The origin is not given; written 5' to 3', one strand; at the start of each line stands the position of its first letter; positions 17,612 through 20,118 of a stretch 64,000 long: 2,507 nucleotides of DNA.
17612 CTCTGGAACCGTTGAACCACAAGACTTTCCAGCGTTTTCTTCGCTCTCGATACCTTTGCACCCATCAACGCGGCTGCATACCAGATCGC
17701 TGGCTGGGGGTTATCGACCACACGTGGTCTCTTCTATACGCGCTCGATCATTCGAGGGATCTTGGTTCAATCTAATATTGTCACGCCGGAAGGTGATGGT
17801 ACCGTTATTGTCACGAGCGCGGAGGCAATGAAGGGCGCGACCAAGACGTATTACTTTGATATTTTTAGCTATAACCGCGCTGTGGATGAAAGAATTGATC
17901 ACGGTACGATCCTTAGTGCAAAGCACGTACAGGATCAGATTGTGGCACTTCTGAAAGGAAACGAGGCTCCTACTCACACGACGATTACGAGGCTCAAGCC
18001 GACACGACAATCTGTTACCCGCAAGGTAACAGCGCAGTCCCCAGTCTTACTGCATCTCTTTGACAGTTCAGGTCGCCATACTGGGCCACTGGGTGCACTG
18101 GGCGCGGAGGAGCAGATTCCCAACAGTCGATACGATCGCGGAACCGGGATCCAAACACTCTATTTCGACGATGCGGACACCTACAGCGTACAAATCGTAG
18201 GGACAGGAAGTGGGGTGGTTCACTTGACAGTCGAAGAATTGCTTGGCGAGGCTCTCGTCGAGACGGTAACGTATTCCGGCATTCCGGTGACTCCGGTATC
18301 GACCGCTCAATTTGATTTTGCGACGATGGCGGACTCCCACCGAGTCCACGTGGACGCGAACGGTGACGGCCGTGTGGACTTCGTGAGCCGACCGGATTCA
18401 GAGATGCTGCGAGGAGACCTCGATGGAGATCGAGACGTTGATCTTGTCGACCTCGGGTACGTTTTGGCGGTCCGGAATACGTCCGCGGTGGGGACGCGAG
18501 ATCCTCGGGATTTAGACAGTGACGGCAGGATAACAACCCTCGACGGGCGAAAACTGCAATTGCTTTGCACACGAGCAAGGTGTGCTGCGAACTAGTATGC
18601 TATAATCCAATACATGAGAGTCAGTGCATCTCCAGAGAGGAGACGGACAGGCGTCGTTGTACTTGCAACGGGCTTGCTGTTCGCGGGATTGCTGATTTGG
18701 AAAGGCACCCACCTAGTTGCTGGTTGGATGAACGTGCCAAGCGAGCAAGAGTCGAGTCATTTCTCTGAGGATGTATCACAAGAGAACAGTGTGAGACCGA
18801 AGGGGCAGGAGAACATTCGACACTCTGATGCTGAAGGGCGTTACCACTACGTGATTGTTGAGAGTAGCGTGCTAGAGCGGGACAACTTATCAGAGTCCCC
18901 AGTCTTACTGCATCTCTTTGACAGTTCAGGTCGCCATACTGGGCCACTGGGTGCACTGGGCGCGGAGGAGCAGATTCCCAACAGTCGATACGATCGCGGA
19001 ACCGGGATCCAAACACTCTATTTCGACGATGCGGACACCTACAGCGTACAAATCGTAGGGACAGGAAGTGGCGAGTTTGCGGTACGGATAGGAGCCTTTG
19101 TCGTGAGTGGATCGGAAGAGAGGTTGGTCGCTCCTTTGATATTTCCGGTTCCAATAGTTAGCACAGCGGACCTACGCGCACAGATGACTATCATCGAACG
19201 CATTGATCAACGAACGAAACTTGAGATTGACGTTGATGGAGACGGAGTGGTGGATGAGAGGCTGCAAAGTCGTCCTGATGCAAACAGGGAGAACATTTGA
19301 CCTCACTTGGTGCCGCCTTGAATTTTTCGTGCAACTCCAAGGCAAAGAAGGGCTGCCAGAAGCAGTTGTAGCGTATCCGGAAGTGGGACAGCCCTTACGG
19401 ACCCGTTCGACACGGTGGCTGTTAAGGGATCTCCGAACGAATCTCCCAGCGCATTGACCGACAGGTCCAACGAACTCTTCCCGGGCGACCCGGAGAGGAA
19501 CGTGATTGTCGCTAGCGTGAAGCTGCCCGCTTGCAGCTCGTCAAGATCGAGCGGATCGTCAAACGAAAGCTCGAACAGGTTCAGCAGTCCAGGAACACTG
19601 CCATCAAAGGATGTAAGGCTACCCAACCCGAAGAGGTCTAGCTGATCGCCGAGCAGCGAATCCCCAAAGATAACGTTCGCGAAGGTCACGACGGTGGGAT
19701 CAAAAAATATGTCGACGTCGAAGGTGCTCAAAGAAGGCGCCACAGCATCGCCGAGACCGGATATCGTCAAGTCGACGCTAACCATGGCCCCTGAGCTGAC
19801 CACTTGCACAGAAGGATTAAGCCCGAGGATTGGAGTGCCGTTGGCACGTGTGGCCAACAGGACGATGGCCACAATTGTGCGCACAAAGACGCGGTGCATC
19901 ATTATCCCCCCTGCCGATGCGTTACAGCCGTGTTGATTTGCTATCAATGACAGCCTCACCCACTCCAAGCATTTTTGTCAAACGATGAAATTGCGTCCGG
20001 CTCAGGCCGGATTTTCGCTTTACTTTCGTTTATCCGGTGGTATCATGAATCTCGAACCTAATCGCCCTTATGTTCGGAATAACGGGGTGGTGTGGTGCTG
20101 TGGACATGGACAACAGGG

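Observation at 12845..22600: About 9.7-kb GC-rich island with integrase, ParDE and nucleases in an otherwise AT-moderate CPR-like chromosome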

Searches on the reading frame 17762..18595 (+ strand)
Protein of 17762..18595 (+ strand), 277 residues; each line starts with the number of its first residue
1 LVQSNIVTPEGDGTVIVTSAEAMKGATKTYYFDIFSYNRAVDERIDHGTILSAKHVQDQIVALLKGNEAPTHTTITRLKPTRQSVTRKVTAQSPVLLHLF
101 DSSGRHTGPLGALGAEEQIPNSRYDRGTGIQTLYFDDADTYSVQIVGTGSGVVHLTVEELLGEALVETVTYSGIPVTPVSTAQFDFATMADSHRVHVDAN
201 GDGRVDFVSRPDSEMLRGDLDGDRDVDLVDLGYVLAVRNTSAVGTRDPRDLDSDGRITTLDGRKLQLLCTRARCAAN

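Call 6: search_protein_families(library=pfam, max_evalue=0.01, proteins=[window:17762-18595:+])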
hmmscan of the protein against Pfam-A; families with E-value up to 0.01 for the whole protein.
window:17762-18595:+ (277 aa): 0 families

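Call 20: search_protein_families(library=ncbifam, max_evalue=0.01, proteins=[window:17762-18595:+])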
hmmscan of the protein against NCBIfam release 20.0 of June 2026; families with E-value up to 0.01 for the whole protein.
window:17762-18595:+ (277 aa): 0 families

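Call 21: search_protein_families(library=padloc, max_evalue=0.01, proteins=[window:17762-18595:+])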
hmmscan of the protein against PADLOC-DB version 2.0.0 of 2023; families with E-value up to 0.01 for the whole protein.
window:17762-18595:+ (277 aa): 0 families

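Call 34: search_protein_families(library=phrogs, max_evalue=0.01, proteins=[window:17762-18595:+])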
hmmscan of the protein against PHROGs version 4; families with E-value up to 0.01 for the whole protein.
window:17762-18595:+ (277 aa): 0 families

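Call 63: search_protein_families(library=pfam, max_evalue=5, proteins=[window:17762-18595:+])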
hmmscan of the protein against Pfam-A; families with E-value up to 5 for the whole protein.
window:17762-18595:+ (277 aa): 3 families
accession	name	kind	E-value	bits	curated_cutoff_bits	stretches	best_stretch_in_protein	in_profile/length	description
PF23920.1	DUF7259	-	0.034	14.4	27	1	189-219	6-34/77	Domain of unknown function (DUF7259)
PF00036.39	EF-hand_1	-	0.27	11.3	25.4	1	196-207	8-19/29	EF hand domain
PF00404.24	Dockerin_1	-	0.5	11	22.9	0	218-261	2-48/57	Dockerin type I domain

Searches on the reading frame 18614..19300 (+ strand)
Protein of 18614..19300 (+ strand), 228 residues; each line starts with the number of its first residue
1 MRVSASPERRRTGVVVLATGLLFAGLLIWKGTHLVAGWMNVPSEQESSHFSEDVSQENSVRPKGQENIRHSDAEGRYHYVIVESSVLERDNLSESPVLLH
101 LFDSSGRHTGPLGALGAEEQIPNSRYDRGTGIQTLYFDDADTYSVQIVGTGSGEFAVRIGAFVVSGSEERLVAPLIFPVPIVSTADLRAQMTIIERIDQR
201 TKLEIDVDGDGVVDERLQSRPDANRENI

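Call 6: search_protein_families(library=pfam, max_evalue=0.01, proteins=[window:18614-19300:+])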
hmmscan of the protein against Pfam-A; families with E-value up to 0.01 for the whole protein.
window:18614-19300:+ (228 aa): 0 families

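Call 20: search_protein_families(library=ncbifam, max_evalue=0.01, proteins=[window:18614-19300:+])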
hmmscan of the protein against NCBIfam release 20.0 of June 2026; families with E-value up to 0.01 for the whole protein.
window:18614-19300:+ (228 aa): 0 families

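Call 21: search_protein_families(library=padloc, max_evalue=0.01, proteins=[window:18614-19300:+])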
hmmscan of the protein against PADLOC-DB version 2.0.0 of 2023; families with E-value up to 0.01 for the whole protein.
window:18614-19300:+ (228 aa): 0 families

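Call 34: search_protein_families(library=phrogs, max_evalue=0.01, proteins=[window:18614-19300:+])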
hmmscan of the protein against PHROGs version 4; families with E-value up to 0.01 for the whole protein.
window:18614-19300:+ (228 aa): 0 families

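Call 63: search_protein_families(library=pfam, max_evalue=5, proteins=[window:18614-19300:+])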
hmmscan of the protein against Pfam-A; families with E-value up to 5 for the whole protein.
window:18614-19300:+ (228 aa): 1 family
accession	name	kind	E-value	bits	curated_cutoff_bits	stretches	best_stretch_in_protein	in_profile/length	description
PF12650.12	DUF3784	-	0.073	13.7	28.1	1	16-46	2-34/94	Domain of unknown function (DUF3784)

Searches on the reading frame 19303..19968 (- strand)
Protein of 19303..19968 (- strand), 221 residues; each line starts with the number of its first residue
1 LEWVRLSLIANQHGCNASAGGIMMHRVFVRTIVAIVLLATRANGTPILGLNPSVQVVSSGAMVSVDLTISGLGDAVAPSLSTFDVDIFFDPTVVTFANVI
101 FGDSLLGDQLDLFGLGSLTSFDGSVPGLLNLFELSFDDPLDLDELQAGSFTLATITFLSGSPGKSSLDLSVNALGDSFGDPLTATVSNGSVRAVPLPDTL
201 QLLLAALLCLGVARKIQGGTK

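Call 6: search_protein_families(library=pfam, max_evalue=0.01, proteins=[window:19303-19968:-])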
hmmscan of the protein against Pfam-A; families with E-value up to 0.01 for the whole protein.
window:19303-19968:- (221 aa): 0 families

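Call 20: search_protein_families(library=ncbifam, max_evalue=0.01, proteins=[window:19303-19968:-])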
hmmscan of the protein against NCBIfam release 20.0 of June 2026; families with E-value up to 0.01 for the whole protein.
window:19303-19968:- (221 aa): 2 families
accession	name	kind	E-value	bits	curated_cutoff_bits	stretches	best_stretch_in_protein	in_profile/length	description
NF033554.9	floc_PepA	equivalog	0.00074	19.4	80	1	46-215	84-258/261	flocculation-associated PEP-CTERM protein PepA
NF038129.1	PEP_NF038129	equivalog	0.0098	15.7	65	0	166-215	141-192/194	NF038129 family PEP-CTERM protein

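Call 21: search_protein_families(library=padloc, max_evalue=0.01, proteins=[window:19303-19968:-])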
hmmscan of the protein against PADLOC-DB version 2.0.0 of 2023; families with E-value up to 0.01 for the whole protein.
window:19303-19968:- (221 aa): 0 families

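Call 34: search_protein_families(library=phrogs, max_evalue=0.01, proteins=[window:19303-19968:-])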
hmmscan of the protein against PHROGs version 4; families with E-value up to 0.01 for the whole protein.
window:19303-19968:- (221 aa): 0 families

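Call 63: search_protein_families(library=pfam, max_evalue=5, proteins=[window:19303-19968:-])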
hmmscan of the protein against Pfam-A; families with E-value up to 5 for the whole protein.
window:19303-19968:- (221 aa): 1 family
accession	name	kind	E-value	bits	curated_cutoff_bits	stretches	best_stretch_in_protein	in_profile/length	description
PF07589.16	PEP-CTERM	-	0.05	14.2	20.7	1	193-214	1-23/24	PEP-CTERM motif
